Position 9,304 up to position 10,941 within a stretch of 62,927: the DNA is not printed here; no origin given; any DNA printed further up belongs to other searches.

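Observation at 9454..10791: Standalone ArcE-like arginine synthetase candidate in a genome that also encodes ArgG/ArgH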

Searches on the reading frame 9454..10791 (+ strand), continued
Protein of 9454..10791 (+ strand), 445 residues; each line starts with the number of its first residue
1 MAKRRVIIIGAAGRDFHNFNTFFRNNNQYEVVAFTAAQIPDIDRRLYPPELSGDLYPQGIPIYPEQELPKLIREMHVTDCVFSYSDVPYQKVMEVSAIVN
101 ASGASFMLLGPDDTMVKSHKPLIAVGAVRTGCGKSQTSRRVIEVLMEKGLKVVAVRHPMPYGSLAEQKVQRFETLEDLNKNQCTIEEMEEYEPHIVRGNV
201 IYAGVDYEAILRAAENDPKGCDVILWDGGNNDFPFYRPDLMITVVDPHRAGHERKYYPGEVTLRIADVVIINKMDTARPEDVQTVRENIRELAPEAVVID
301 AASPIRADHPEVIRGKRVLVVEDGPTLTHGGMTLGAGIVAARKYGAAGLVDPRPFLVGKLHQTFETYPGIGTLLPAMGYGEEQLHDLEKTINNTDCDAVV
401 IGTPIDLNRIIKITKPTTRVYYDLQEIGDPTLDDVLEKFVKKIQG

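Call 44: list_cluster_members(proteins=[P0449, P0494, P0518, P0503])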
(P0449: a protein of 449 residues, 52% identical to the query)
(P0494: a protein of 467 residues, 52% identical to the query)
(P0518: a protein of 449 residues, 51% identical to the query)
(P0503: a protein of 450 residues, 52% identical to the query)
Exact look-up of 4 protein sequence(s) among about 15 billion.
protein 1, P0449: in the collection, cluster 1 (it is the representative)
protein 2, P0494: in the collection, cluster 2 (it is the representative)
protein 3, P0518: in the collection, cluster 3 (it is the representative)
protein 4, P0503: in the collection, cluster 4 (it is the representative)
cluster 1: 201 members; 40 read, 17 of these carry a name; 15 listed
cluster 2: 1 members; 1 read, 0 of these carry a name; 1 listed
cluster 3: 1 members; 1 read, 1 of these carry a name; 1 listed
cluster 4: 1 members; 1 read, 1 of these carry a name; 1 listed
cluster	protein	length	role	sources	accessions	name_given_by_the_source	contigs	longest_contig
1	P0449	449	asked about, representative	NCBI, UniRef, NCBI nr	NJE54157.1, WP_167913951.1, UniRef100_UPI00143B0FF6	cyclic 2,3-diphosphoglycerate synthase [Thermococcus sp. 21S9] | cyclic 2,3-diphosphoglycerate synthase n=1 Tax=Thermococcus sp. 21S9 TaxID=1638223 ...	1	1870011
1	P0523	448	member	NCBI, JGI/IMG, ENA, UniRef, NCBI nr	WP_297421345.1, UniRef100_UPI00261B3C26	cyclic 2,3-diphosphoglycerate synthase [Thermococcus sp.] | cyclic 2,3-diphosphoglycerate synthase n=1 Tax=Thermococcus sp. TaxID=35749 ...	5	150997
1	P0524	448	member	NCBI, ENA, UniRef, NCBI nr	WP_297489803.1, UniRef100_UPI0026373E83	cyclic 2,3-diphosphoglycerate synthase [Thermococcus sp.] | cyclic 2,3-diphosphoglycerate synthase n=1 Tax=Thermococcus sp. TaxID=35749 ...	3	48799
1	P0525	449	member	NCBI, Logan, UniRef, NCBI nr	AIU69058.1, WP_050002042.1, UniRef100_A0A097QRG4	GTPase [Thermococcus eurythermalis] | GTPase n=1 Tax=Thermococcus eurythermalis TaxID=1505907 RepID=A0A097QRG4_9EURY | cyclic 2,3-diphosphoglycerate synthase [Thermococcus eurythermalis]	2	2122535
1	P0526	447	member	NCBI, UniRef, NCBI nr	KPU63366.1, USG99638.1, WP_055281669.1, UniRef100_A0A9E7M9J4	cyclic 2,3-diphosphoglycerate synthase [Thermococcus argininiproducens] | Cyclic 2,3-diphosphoglycerate synthase n=1 Tax=Thermococcus argininiproducens ... | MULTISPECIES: cyclic 2,3-diphosphoglycerate synthase [Thermococcus]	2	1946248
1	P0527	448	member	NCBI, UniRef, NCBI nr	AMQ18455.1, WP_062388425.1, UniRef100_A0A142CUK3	cyclic 2,3-diphosphoglycerate synthase [Thermococcus peptonophilus] | GTPase n=1 Tax=Thermococcus peptonophilus TaxID=53952 RepID=A0A142CUK3_9EURY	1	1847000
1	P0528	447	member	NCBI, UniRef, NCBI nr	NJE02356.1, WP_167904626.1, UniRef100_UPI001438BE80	cyclic 2,3-diphosphoglycerate synthase [Thermococcus sp. JdF3] | cyclic 2,3-diphosphoglycerate synthase n=1 Tax=Thermococcus sp. JdF3 TaxID=1638258 ...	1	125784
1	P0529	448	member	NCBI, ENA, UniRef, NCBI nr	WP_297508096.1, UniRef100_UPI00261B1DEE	cyclic 2,3-diphosphoglycerate synthase [Thermococcus sp.] | cyclic 2,3-diphosphoglycerate synthase n=1 Tax=Thermococcus sp. TaxID=35749 ...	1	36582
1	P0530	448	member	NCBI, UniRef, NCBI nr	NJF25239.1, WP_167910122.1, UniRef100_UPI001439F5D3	cyclic 2,3-diphosphoglycerate synthase [Thermococcus sp. Bubb.Bath] | cyclic 2,3-diphosphoglycerate synthase n=1 Tax=Thermococcus sp. Bubb.Bath TaxID=1638242 ...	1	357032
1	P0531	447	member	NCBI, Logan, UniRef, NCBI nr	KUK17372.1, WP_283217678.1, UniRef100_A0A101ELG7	cyclic 2,3-diphosphoglycerate synthase [Thermococcus sibiricus] | GTPase-like protein n=1 Tax=Thermococcus sibiricus TaxID=172049 RepID=A0A101ELG7_9EURY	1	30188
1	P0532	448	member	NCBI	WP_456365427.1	cyclic 2,3-diphosphoglycerate synthase [Thermococcus sp.]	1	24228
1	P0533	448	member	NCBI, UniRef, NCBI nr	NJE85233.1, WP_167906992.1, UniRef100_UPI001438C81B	GTPase [Thermococcus sp. CX2] | cyclic 2,3-diphosphoglycerate synthase n=1 Tax=Thermococcus sp. CX2 TaxID=163006 ... | cyclic 2,3-diphosphoglycerate synthase [Thermococcus sp. CX2]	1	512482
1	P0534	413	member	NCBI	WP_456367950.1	cyclic 2,3-diphosphoglycerate synthase, partial [Thermococcus sp.]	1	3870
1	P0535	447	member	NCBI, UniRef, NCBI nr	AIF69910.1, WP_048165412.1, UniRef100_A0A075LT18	GTPase [Palaeococcus pacificus DY20341] | GTPase n=1 Tax=Palaeococcus pacificus DY20341 TaxID=1343739 RepID=A0A075LT18_9EURY | cyclic 2,3-diphosphoglycerate synthase [Palaeococcus pacificus]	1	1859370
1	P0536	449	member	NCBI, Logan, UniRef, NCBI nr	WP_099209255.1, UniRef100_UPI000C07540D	cyclic 2,3-diphosphoglycerate synthase [Thermococcus henrietii] | cyclic 2,3-diphosphoglycerate synthase n=1 Tax=Thermococcus henrietii TaxID=2016361 ...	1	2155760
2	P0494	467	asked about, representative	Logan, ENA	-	-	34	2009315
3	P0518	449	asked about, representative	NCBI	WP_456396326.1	cyclic 2,3-diphosphoglycerate synthase [Thermococcus sp.]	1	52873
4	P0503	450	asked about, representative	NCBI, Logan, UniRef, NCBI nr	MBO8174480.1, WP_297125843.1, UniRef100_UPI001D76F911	MAG: GTPase [Thermococcus sp.] | cyclic 2,3-diphosphoglycerate synthase n=1 Tax=Thermococcus sp. TaxID=35749 ... | cyclic 2,3-diphosphoglycerate synthase [Thermococcus sp.]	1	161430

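Call 48: search_solved_structures(query=A1, max_evalue=1, show_alignments=2)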
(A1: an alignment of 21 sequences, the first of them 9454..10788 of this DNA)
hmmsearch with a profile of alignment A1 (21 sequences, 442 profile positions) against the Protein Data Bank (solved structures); distinct sequences matched with E-value up to 1: 47.
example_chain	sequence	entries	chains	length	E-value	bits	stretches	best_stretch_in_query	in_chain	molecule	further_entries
9sxb_A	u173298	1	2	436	7.3e-20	74.3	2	211-321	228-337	Cyclic 2,3-diphosphoglycerate synthetase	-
8oru_AAA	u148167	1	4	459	5.7e-15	58.2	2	211-394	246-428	Cyclic 2,3-diphosphoglycerate synthetase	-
8ork_AAA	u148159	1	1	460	5.8e-15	58.2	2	211-394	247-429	Cyclic 2,3-diphosphoglycerate synthetase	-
2hf8_A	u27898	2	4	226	8.1e-06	28.1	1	238-301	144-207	Probable hydrogenase nickel incorporation protein hypB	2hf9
2wsm_A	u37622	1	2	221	4.3e-05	25.7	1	235-303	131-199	HYDROGENASE EXPRESSION/FORMATION PROTEIN (HYPB)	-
3fgn_A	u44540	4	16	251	0.0088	18.1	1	108-158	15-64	Dethiobiotin synthetase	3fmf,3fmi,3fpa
3q9l_A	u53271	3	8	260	0.053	15.5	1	121-156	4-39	Septum site-determining protein minD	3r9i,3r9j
5j1j_A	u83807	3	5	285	0.088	14.8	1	119-152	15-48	Site-determining protein | Transcriptional antiactivator FleN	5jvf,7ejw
8pb9_A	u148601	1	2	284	0.089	14.7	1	119-152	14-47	Antiactivator FleN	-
8p53_A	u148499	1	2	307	0.09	14.7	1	119-152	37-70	Antiactivator FleN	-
1e9f_A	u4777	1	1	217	0.13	14.2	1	130-182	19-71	THYMIDYLATE KINASE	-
3nkl_A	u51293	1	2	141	0.17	13.9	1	2-88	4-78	UDP-D-quinovosamine 4-dehydrogenase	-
2xj9_A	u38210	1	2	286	0.17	13.8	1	118-155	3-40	MIPZ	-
2xj4_A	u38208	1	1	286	0.2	13.6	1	118-154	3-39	MIPZ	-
2xit_A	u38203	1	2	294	0.21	13.5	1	118-154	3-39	MIPZ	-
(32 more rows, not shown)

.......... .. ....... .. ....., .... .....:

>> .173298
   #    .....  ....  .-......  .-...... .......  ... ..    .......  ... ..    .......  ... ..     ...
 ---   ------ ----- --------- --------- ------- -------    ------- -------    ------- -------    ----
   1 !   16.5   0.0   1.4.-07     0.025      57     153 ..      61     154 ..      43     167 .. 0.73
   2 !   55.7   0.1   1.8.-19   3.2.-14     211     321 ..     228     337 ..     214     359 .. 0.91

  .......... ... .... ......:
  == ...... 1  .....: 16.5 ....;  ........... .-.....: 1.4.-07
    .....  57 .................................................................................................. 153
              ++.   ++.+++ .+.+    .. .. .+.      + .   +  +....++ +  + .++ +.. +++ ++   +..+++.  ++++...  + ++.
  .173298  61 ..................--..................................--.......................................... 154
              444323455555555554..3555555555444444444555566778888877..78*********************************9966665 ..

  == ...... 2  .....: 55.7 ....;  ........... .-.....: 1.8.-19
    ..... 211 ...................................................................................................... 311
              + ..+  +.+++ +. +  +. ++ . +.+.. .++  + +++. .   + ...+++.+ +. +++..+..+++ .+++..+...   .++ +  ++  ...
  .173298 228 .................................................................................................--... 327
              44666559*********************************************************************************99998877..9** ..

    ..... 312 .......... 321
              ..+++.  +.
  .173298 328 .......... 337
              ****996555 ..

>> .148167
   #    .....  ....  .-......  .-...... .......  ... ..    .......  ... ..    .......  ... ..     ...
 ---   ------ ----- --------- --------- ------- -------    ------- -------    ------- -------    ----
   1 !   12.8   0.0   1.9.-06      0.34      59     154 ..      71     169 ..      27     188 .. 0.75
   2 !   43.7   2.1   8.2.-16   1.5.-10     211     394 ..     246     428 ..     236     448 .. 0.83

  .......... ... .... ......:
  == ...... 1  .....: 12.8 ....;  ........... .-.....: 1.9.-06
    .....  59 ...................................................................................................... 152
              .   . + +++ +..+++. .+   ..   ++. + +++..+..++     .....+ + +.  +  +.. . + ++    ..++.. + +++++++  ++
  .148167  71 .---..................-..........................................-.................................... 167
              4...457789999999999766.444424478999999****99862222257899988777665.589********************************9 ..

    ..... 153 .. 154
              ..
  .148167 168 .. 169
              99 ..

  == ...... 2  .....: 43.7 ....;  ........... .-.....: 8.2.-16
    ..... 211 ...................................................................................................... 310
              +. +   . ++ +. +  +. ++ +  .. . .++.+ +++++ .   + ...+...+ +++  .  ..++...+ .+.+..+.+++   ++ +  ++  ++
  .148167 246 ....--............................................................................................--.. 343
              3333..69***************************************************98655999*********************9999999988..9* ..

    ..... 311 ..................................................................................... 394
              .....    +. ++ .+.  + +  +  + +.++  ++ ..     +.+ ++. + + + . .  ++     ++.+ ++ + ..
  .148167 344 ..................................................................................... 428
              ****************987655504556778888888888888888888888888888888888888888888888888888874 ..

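Call 51: search_protein_families(library=pfam, proteins=[P0127, P0135, P0137, P0224, P0150, P0160, P0246], max_evalue=0.001)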
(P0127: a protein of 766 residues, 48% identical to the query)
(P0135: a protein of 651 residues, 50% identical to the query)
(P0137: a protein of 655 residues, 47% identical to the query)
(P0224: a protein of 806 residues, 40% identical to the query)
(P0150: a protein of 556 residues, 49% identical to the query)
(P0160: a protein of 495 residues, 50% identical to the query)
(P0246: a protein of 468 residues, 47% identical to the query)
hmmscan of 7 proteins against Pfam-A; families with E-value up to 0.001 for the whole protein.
P0127 (766 aa): 2 families
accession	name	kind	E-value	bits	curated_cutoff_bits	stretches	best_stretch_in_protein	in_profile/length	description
PF00696.33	AA_kinase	-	1.1e-21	78.1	24.9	1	3-292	2-234/234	Amino acid kinase family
PF02606.20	LpxK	-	0.00016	21.3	27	1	445-586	37-177/328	Tetraacyldisaccharide-1-P 4'-kinase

P0135 (651 aa): 0 families

P0137 (655 aa): 0 families

P0224 (806 aa): 3 families
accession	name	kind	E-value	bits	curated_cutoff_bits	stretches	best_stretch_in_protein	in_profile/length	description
PF14528.11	LAGLIDADG_3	-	1.5e-14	54.4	22.5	1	117-196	2-82/82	LAGLIDADG-like domain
PF14890.11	Intein_splicing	-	1.5e-12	48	35.8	1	144-501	22-155/155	Intein splicing domain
PF01381.28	HTH_3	-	2.6e-05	24.6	23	0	248-280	17-49/55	Helix-turn-helix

P0150 (556 aa): 0 families

P0160 (495 aa): 3 families
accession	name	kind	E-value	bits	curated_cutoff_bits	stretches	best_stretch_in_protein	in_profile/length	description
PF02606.20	LpxK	-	1.3e-07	31.4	27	0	119-157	32-71/328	Tetraacyldisaccharide-1-P 4'-kinase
PF03308.22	MeaB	-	0.00013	21.5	23.1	0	124-157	35-67/273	Methylmalonyl Co-A mutase-associated GTPase MeaB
PF02492.25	cobW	-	0.00015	21.8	20.7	1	236-298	114-179/180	CobW/HypB/UreG, nucleotide-binding domain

P0246 (468 aa): 0 families

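Call 52: search_protein_families(library=ncbifam, proteins=[P0127], max_evalue=0.00001)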
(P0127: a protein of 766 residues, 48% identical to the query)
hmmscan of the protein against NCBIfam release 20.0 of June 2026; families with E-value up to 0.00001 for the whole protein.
P0127 (766 aa): 5 families
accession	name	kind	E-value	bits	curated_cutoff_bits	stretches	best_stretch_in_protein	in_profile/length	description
TIGR00746.1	arcC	equivalog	9.2e-101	336.9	358.25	1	3-309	2-308/309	carbamate kinase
NF009007.0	PRK12352.1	subfamily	9.7e-94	313.8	266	1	3-308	4-313/316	carbamate kinase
NF009008.0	PRK12354.1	subfamily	1.3e-90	303.7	361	1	3-310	2-300/308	carbamate kinase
NF006926.0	PRK09411.1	equivalog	1.4e-66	224.7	416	1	1-308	1-295/297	carbamate kinase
TIGR00761.1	argB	equivalog_domain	2.8e-07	30.3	151.3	1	204-290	149-231/231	acetylglutamate kinase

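Call 53: find_encoding_contigs(protein=P0127, flank=8000, max_places=3)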
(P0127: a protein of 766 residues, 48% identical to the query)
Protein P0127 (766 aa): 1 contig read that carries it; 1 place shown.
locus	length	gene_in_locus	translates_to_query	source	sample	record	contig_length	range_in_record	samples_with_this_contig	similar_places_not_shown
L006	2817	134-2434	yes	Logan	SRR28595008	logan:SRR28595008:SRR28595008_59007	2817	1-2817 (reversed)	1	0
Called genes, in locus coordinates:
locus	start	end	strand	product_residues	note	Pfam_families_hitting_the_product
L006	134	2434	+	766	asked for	PF00696:AA_kinase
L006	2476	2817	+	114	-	?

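Call 54: find_encoding_contigs(protein=P0122, flank=8000, max_places=3)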
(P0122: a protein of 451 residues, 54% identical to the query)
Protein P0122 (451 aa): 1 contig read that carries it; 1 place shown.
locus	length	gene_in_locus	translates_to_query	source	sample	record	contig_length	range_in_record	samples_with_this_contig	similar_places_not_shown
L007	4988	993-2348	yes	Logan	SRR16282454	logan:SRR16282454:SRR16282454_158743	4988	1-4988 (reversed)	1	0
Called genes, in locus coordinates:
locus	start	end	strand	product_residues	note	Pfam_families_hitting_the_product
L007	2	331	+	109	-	?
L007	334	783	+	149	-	PF04386:SspB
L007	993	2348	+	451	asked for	-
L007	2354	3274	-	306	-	PF00696:AA_kinase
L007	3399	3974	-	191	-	PF04972:BON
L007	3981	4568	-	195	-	PF13580:SIS_2, PF01380:SIS (weak)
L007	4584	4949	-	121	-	PF02021:UPF0102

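Call 55: find_encoding_contigs(protein=P0133, flank=8000, max_places=3)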
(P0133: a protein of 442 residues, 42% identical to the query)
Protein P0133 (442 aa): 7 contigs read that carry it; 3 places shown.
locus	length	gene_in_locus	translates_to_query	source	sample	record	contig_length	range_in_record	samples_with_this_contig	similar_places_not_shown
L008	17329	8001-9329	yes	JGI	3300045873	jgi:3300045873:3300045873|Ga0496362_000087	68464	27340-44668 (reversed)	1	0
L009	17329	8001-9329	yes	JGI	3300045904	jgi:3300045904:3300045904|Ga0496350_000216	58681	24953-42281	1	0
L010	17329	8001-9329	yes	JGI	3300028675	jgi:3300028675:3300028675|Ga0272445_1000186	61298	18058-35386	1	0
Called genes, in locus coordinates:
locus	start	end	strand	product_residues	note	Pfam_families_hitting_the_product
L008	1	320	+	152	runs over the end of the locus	PF00383:dCMP_cyt_deam_1, PF14437:MafB19-deam, PF14439:Bd3614-deam (faint)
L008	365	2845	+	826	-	PF00133:tRNA-synt_1, PF09334:tRNA-synt_1g, PF13603:tRNA-synt_1_2 (faint), PF08264:Anticodon_1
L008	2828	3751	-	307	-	PF00753:Lactamase_B (weak)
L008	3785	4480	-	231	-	-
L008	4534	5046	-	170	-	PF22769:DCD, PF00692:dUTPase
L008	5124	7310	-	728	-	PF02359:CDC48_N, PF02933:CDC48_2, PF00004:AAA, PF05496:RuvB_N (weak), PF07724:AAA_2 (weak), PF17862:AAA_lid_3, PF00004:AAA, PF17862:AAA_lid_3, +25 more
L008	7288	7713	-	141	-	-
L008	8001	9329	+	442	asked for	-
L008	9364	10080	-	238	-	PF01411:tRNA-synt_2c, PF07973:tRNA_SAD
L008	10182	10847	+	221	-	-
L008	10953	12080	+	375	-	PF07690:MFS_1, PF12832:MFS_1_like (weak), PF07690:MFS_1 (weak)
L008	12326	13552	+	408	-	-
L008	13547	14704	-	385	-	PF00155:Aminotran_1_2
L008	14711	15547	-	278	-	PF01678:DAP_epimerase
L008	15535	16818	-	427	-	PF00278:Orn_DAP_Arg_deC, PF02784:Orn_Arg_deC_N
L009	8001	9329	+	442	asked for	-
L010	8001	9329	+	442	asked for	-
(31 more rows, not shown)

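Call 58: find_related_loci(query=A2, collection=genome_contigs, flank=10000)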
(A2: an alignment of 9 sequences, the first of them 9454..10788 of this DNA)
Query A2 (445 aa) in genome_contigs; peptide patterns used: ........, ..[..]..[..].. (x = any residue, [..] = any of these).
600 stretches matched a pattern (row limit reached: there are more); 594 encode a relative of the query (tblastn E <= 1e-3); the best 80 are kept; 80 distinct loci.
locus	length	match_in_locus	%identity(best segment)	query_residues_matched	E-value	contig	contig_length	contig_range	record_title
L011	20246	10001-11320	78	3-442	0e+0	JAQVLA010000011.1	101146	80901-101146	MAG: Bacteroidales bacterium isolate STF1_1 NODE_311_length_101146_cov_10.081985_Sandtown_F1, whole genome shotgun seque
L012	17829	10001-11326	77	1-442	0e+0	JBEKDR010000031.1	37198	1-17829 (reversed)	MAG: Bacteroidales bacterium isolate SPRUCE 188 SPRUCE_188_31, whole genome shotgun sequence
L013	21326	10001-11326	78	1-442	0e+0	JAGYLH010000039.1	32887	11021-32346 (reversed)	MAG: Bacteroidales bacterium isolate M50B88 39, whole genome shotgun sequence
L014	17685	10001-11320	78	3-442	0e+0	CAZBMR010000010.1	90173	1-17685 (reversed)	MAG TPA_asm: uncultured Lentimicrobiaceae bacterium isolate binchicken_co263_295 genome assembly, contig: NODE_40_length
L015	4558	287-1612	77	1-442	0e+0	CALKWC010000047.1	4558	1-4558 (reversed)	MAG TPA_asm: uncultured Marinilabiliales bacterium isolate SRR5894287_bin.66_CONCOCT_v1.1_MAG genome assembly, contig: E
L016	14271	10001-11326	76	1-442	0e+0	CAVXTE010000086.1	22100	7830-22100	MAG: uncultured Bacteroidales bacterium isolate MFD02923.bin.2.102 genome assembly, contig: contig_51068, whole genome s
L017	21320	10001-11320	76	3-442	0e+0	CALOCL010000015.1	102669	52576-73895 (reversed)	MAG: uncultured Bacteroidales bacterium isolate LOGT_bin.0171 genome assembly, contig: contig_110489, whole genome shotg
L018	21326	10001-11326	76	1-442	0e+0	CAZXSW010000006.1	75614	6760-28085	MAG TPA_asm: uncultured Rikenellaceae bacterium isolate SRP294416_co3_110 genome assembly, contig: NODE_221_length_75614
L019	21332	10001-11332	75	1-444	0e+0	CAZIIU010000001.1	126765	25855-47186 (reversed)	MAG TPA_asm: uncultured Bacteroidaceae bacterium isolate SRP141376_co3_370 genome assembly, contig: NODE_212_length_1267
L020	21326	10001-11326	75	1-442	0e+0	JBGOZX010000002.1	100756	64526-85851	MAG: Bacteroidia bacterium isolate OBJ_0618_130150_142 k141_7993226_length_100756_cov_22.9687, whole genome shotgun sequ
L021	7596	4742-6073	75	1-444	0e+0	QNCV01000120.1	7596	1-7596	MAG: Candidatus Neomarinimicrobiota bacterium isolate B118_G9 B118_Guay9_scaffold_14759, whole genome shotgun sequence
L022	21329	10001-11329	75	3-445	0e+0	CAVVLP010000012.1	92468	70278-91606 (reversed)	MAG: uncultured Gammaproteobacteria bacterium isolate MFD03551.bin.1.67 genome assembly, contig: contig_47805, whole gen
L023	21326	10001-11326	77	1-442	0e+0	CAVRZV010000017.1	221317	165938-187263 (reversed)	MAG: uncultured Bacteroidales bacterium isolate MFD05942.bin.2.148 genome assembly, contig: contig_8092, whole genome sh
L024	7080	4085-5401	74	1-439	0e+0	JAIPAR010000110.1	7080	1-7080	MAG: Bacteroidales bacterium isolate Tobar12.5m-G28 Tobar12-5m-C6417, whole genome shotgun sequence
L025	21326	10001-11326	75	1-442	0e+0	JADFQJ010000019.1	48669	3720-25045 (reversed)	MAG: Bacteroidetes bacterium isolate B79T3L11 B79T3L11_NODE413, whole genome shotgun sequence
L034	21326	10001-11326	72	1-442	0e+0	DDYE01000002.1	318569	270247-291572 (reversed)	MAG TPA_asm: Candidatus Marinimicrobia bacterium UBA2242 UBA2242_contig_1804, whole genome shotgun sequence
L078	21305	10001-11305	66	1-438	0e+0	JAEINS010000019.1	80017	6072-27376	MAG: Melioribacteraceae bacterium isolate MAG10 NODE_305_length_80017_cov_182.311496, whole genome shotgun sequence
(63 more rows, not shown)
